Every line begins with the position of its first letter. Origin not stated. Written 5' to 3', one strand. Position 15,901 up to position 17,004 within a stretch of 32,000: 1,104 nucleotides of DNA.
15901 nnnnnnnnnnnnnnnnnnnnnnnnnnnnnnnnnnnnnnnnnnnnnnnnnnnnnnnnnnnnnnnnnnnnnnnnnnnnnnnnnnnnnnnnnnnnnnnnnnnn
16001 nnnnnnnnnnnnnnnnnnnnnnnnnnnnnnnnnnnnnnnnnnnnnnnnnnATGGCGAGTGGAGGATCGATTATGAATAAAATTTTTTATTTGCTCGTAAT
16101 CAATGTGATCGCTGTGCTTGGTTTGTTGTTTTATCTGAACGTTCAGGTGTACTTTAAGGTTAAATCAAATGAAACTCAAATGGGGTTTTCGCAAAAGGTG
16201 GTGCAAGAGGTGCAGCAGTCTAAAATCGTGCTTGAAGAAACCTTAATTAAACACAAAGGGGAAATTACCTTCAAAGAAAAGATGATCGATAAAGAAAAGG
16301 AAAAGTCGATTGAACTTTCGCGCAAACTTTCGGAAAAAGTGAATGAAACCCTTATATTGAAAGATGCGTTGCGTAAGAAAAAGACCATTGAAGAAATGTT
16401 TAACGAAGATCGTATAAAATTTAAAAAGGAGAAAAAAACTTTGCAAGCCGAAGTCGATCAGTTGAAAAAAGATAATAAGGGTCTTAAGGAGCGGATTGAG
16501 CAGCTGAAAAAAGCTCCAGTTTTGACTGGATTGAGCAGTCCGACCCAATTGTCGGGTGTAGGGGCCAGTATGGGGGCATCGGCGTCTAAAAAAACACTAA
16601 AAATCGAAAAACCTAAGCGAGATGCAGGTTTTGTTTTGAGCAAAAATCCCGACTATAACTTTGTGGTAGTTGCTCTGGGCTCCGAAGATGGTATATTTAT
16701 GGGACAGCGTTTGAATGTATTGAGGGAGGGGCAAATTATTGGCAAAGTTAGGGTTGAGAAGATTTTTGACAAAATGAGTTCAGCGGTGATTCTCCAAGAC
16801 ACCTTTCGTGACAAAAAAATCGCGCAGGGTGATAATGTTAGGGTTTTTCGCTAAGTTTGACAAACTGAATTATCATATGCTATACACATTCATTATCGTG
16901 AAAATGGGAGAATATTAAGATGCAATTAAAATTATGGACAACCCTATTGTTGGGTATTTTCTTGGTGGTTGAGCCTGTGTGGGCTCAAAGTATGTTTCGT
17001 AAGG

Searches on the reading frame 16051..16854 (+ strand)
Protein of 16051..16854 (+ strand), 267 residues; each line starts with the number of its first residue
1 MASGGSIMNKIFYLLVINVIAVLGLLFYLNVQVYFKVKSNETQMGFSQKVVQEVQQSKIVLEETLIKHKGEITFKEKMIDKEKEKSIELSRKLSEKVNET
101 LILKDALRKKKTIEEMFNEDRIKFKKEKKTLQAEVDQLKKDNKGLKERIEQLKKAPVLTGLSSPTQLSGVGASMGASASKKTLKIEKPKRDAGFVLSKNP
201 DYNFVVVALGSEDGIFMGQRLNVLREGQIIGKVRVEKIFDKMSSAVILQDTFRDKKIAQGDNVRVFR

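Call 10: search_protein_families(library=pfam, proteins=[window:16051-16854:+], max_evalue=0.001)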
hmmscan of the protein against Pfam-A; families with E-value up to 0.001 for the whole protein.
window:16051-16854:+ (267 aa): 0 families

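Call 63: search_protein_families(library=ncbifam, proteins=[window:16051-16854:+], max_evalue=0.001)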
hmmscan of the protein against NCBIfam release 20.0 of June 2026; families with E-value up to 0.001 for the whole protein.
window:16051-16854:+ (267 aa): 1 family
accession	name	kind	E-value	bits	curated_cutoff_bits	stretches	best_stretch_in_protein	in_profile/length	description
TIGR03752.1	conj_TIGR03752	hypoth_equivalog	0.00085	18.7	241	1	9-189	3-179/471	TIGR03752 family integrating conjugative element protein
